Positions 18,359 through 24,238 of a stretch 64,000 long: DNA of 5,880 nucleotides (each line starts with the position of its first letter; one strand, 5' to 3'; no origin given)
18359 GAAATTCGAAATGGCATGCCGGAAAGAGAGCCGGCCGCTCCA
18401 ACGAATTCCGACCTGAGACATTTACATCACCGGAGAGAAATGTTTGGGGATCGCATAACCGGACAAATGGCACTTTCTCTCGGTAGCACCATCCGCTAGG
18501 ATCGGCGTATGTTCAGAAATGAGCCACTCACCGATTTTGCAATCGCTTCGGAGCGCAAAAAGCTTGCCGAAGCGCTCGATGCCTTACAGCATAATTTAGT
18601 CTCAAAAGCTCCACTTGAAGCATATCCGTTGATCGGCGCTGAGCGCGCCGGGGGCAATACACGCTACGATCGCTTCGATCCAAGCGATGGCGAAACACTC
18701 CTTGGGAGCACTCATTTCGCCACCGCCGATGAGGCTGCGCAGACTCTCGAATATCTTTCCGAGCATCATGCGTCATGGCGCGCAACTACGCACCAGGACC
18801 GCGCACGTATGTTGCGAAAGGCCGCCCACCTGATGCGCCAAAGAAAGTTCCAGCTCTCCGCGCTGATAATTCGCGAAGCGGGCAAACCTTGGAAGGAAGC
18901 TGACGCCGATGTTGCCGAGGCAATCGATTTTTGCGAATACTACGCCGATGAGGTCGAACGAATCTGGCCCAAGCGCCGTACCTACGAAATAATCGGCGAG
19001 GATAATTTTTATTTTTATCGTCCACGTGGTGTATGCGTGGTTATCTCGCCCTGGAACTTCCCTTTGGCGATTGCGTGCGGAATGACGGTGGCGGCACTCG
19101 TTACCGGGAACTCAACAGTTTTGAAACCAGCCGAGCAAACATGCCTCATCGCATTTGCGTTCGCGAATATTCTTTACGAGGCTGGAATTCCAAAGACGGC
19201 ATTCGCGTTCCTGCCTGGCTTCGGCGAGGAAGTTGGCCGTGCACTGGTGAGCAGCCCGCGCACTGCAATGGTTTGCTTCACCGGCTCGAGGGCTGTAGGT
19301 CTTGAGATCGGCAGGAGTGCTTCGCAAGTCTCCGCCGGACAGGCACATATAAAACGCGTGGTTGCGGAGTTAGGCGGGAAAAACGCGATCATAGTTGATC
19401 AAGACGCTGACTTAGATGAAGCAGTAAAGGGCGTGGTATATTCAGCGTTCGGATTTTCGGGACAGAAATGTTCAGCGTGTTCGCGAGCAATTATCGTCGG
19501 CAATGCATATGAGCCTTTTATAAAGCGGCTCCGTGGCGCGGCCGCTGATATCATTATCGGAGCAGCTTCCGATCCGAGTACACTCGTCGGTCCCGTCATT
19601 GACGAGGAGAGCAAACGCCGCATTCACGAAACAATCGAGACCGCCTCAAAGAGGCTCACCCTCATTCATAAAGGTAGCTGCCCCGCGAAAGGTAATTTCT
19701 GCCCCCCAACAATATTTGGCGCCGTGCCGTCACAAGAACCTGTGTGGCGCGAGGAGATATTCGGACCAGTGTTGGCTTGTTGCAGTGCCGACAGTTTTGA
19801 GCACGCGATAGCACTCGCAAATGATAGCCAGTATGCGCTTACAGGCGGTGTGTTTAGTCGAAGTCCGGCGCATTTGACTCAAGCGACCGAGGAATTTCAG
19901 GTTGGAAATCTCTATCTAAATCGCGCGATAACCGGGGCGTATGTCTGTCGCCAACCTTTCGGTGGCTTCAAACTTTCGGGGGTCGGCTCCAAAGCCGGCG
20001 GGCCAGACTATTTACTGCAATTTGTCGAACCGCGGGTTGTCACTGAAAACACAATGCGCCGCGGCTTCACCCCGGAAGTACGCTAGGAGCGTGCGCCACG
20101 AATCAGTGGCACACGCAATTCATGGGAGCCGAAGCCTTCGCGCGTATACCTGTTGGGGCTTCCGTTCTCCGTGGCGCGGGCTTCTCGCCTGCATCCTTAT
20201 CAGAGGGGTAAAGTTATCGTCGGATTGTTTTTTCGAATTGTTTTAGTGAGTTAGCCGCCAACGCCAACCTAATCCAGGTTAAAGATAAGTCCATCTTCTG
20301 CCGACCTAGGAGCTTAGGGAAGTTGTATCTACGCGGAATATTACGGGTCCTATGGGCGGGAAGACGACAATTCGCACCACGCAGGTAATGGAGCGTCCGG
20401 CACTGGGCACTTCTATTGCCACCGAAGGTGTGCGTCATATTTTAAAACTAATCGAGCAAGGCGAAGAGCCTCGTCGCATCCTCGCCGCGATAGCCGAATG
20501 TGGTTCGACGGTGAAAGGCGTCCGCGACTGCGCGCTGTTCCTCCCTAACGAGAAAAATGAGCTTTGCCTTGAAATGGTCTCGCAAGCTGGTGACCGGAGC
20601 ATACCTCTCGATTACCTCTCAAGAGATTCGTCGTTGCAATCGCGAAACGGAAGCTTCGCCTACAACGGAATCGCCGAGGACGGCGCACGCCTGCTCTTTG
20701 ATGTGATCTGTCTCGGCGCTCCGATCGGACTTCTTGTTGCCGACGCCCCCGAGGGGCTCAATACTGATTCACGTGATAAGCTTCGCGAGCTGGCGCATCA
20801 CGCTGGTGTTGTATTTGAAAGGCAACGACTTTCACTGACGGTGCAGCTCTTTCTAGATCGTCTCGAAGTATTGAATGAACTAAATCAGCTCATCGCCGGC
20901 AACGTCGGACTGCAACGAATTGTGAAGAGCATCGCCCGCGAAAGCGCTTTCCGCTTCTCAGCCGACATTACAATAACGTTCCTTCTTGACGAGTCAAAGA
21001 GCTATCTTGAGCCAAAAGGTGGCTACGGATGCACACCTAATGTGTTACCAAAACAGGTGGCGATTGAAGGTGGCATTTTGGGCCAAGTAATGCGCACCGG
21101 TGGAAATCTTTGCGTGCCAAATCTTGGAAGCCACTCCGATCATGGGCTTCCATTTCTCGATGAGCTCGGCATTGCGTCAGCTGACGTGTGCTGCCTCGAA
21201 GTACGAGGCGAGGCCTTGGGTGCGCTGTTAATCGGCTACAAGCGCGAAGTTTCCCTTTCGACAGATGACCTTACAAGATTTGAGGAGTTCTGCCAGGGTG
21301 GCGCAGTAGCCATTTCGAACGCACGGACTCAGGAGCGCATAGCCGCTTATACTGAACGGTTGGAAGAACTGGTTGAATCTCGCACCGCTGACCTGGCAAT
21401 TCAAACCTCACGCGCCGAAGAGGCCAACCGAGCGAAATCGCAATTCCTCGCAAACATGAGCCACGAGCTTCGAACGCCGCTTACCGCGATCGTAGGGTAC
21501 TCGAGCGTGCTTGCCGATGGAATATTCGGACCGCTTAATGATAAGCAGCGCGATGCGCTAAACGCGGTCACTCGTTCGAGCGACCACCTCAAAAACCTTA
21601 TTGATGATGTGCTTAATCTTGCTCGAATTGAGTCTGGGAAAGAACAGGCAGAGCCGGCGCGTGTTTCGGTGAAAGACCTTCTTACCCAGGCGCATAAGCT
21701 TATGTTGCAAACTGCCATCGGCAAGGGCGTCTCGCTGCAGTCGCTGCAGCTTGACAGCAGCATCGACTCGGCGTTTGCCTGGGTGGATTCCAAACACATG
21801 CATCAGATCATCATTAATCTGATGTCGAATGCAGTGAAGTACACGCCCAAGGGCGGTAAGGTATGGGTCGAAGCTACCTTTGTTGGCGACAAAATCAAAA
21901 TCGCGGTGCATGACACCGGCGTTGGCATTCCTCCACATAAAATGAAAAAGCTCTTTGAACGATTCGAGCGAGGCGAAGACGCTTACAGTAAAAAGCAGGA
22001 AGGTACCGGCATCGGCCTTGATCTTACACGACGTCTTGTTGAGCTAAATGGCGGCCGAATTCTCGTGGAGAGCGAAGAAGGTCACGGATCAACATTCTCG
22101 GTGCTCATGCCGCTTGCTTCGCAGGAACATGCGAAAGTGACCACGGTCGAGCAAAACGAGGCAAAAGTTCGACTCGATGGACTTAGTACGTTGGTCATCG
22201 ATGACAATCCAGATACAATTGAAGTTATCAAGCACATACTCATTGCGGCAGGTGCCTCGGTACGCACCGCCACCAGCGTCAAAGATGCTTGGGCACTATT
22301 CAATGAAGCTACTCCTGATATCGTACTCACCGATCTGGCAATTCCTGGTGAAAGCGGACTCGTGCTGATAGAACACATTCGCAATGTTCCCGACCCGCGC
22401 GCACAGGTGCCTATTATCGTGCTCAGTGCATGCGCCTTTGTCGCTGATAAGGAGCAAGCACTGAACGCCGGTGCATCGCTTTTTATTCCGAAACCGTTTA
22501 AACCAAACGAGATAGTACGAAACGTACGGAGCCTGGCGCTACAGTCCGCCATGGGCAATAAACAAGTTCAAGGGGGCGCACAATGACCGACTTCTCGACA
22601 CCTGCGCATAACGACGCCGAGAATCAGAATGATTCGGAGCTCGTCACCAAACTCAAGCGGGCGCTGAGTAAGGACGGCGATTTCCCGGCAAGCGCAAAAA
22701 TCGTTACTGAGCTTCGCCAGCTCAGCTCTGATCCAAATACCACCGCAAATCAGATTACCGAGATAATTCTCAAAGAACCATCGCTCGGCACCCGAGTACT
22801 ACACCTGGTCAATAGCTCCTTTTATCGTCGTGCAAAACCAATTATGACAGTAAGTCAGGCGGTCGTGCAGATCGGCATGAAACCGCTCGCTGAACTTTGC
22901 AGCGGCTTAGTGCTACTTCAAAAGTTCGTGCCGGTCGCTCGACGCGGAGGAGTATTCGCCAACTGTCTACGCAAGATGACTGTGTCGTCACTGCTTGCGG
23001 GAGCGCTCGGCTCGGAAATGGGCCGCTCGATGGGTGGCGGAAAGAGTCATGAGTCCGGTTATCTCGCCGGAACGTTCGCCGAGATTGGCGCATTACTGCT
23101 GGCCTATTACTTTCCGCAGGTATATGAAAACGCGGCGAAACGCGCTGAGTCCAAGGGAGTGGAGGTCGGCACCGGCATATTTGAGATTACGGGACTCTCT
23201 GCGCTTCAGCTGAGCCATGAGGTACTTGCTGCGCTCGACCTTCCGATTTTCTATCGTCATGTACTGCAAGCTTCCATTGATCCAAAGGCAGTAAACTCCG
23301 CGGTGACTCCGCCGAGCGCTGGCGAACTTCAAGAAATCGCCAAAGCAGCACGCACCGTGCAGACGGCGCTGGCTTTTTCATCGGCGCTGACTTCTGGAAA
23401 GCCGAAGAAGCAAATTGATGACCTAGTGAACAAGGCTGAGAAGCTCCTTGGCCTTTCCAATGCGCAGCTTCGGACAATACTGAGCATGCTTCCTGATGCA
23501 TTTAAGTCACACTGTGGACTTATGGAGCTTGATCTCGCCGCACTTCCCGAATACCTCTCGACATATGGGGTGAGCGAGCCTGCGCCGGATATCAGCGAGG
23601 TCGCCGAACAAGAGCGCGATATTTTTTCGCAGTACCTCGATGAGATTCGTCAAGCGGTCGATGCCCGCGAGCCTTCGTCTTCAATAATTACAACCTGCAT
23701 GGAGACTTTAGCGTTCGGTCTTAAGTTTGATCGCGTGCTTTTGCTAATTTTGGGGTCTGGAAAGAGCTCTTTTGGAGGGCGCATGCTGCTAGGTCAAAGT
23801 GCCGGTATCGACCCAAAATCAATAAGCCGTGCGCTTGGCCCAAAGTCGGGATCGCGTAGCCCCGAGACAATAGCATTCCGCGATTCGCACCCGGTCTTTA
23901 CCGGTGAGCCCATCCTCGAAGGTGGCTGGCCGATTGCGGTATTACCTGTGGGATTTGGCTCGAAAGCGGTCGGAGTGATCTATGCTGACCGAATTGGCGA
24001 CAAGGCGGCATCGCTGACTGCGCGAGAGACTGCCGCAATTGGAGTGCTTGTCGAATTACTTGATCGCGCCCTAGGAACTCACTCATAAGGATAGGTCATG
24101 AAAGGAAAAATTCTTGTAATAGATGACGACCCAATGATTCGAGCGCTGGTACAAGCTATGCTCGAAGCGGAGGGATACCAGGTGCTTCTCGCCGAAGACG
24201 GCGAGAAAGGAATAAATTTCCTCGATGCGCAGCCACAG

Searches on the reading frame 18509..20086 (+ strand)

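Call 21: search_protein_families(library=pfam, proteins=[window:18509-20086:+], max_evalue=0.00001)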
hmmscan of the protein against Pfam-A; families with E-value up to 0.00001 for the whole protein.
window:18509-20086:+ (525 aa): 1 family
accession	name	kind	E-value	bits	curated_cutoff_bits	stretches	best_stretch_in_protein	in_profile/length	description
PF00171.27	Aldedh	-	7.6e-137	457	23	1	51-511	7-461/461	Aldehyde dehydrogenase family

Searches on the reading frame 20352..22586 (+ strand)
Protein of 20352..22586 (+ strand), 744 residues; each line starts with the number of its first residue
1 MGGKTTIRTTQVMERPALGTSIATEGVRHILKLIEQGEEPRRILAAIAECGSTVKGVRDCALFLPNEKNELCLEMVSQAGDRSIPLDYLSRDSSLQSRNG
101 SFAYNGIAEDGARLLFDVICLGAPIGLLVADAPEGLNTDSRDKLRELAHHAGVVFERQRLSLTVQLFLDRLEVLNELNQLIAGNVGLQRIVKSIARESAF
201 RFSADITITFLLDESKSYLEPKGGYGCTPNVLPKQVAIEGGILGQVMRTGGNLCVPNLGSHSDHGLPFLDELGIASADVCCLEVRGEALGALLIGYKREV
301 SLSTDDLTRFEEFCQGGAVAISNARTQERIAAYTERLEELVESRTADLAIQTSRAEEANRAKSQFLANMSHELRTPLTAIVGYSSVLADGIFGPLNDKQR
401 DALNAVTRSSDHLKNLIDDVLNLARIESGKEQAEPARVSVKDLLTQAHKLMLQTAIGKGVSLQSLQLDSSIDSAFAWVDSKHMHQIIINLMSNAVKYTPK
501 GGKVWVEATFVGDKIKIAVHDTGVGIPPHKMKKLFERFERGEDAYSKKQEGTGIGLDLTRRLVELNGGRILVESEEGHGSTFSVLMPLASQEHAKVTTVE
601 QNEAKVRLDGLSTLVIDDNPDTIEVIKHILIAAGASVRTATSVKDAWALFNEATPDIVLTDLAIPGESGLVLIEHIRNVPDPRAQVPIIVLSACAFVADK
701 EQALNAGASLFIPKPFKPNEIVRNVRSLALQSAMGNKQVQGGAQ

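Call 21: search_protein_families(library=pfam, proteins=[window:20352-22586:+], max_evalue=0.00001)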
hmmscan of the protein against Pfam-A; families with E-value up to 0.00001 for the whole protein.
window:20352-22586:+ (744 aa): 4 families
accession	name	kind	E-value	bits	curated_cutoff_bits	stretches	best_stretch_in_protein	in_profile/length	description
PF02518.31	HATPase_c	-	2.9e-30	105.4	26.4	1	479-589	2-110/111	Histidine kinase-, DNA gyrase B-, and HSP90-like ATPase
PF00072.30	Response_reg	-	6e-24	84.8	30.2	1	614-725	2-110/111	Response regulator receiver domain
PF00512.31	HisKA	-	8.4e-24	83.8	26.9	1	361-429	1-66/66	His Kinase A (phospho-acceptor) domain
PF13185.12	GAF_2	-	6.6e-06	26.8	28.6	0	195-321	12-135/136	GAF domain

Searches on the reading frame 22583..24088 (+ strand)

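Call 21: search_protein_families(library=pfam, proteins=[window:22583-24088:+], max_evalue=0.00001)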
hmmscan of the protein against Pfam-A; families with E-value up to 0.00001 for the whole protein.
window:22583-24088:+ (501 aa): 1 family
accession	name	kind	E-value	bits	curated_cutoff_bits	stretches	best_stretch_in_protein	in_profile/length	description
PF08668.18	HDOD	-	4.2e-27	95.4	22.9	1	35-227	2-189/196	HDOD domain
